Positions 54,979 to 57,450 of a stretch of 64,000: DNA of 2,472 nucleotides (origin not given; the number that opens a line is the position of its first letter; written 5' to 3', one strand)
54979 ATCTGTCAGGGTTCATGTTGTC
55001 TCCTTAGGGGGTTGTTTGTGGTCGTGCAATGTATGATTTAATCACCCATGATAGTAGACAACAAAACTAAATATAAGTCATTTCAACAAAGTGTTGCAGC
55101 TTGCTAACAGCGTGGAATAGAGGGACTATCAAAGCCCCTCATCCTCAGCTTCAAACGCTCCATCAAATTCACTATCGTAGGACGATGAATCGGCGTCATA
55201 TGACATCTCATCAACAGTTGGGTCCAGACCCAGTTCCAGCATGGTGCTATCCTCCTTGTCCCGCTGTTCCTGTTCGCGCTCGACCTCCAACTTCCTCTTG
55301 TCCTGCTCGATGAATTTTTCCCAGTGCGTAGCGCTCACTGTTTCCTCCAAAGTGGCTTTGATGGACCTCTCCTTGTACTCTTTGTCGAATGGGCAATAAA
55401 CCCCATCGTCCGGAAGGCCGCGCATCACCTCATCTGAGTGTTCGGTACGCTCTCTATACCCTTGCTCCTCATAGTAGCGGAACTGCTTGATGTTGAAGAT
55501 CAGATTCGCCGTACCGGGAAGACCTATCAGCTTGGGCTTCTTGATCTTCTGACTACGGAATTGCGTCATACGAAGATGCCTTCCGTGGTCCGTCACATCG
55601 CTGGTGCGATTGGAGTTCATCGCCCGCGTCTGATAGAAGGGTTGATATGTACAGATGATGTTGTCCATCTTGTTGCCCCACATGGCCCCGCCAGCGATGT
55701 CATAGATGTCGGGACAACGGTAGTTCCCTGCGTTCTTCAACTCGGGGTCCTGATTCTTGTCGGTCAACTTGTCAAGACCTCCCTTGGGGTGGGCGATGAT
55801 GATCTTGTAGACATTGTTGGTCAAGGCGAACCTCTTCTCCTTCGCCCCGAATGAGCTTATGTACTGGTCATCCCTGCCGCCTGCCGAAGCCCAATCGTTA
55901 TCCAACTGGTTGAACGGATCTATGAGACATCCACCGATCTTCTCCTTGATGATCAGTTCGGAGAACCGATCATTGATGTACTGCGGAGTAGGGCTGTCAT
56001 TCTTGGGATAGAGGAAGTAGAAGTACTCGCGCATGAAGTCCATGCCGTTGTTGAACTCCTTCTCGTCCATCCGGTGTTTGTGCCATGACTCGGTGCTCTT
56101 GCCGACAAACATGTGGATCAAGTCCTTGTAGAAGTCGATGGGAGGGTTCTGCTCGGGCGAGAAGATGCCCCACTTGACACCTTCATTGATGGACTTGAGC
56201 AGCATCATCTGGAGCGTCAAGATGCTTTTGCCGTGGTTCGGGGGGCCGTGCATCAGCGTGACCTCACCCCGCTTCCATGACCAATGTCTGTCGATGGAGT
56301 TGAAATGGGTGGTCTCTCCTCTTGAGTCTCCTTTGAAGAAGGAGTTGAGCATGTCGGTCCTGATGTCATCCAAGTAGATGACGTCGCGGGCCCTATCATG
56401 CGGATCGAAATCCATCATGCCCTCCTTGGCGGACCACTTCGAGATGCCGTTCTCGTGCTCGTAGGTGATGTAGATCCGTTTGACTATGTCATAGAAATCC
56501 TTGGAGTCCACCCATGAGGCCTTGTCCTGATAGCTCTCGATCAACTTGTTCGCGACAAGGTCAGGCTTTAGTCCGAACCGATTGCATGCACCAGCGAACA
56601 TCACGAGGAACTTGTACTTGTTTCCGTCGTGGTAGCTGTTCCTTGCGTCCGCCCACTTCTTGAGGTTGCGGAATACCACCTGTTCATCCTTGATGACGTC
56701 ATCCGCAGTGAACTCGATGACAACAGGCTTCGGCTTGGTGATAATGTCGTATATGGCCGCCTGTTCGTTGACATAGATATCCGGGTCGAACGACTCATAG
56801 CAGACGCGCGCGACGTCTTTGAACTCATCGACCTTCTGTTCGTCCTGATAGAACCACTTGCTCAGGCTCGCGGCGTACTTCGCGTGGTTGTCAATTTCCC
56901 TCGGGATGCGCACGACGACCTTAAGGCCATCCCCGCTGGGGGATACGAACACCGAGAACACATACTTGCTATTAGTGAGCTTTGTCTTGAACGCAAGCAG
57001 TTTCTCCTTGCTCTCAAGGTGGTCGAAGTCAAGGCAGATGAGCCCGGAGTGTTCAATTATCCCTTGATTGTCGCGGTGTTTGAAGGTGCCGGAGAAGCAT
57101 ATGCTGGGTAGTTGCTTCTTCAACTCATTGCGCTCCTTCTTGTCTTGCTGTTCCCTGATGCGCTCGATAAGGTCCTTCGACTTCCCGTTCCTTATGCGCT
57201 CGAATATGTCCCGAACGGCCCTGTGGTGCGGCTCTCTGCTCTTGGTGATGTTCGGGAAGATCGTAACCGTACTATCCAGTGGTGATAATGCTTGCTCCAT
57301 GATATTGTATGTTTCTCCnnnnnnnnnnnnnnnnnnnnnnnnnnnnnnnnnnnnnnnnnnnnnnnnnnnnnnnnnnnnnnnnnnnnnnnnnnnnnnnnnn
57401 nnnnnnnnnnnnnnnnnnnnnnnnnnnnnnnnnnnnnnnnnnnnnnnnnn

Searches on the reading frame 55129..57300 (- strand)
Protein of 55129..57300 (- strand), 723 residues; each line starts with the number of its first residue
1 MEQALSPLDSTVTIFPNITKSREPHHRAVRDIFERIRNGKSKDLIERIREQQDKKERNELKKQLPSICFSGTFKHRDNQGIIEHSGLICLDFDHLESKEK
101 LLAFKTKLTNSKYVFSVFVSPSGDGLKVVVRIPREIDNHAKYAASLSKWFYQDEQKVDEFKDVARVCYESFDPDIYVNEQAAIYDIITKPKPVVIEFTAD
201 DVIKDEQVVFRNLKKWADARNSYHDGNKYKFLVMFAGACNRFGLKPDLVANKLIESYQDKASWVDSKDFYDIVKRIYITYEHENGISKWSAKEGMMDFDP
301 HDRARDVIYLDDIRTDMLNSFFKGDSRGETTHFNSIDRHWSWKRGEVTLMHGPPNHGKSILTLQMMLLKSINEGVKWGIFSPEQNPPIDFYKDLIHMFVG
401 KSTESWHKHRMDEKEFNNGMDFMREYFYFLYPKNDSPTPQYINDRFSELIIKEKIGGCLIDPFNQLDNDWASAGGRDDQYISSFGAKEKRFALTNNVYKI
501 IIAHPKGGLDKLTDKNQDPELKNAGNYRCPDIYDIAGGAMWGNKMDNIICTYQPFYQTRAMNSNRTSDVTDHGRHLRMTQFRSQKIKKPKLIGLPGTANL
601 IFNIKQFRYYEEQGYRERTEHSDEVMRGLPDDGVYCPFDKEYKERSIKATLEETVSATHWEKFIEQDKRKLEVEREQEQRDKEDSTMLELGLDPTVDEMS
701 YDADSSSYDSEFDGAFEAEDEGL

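Call 13: search_protein_families(library=phrogs, proteins=[window:55129-57300:-], max_evalue=0.00001)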
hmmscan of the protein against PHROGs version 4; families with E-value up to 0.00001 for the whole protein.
window:55129-57300:- (723 aa): 5 families
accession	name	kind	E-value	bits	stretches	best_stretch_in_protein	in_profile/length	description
phrog_28855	-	unknown function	7e-58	197.6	1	11-278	4-270/804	-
phrog_18375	-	DNA, RNA and nucleotide metabolism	7.3e-40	137.8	2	8-185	3-182/644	DNA primase/helicase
phrog_5482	-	unknown function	1.8e-24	87.1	1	306-618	7-305/341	-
phrog_239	-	DNA, RNA and nucleotide metabolism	1.2e-15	58.5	1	308-688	321-673/801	DNA primase/helicase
phrog_23402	-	unknown function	1.6e-06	28.8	1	44-134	46-137/301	-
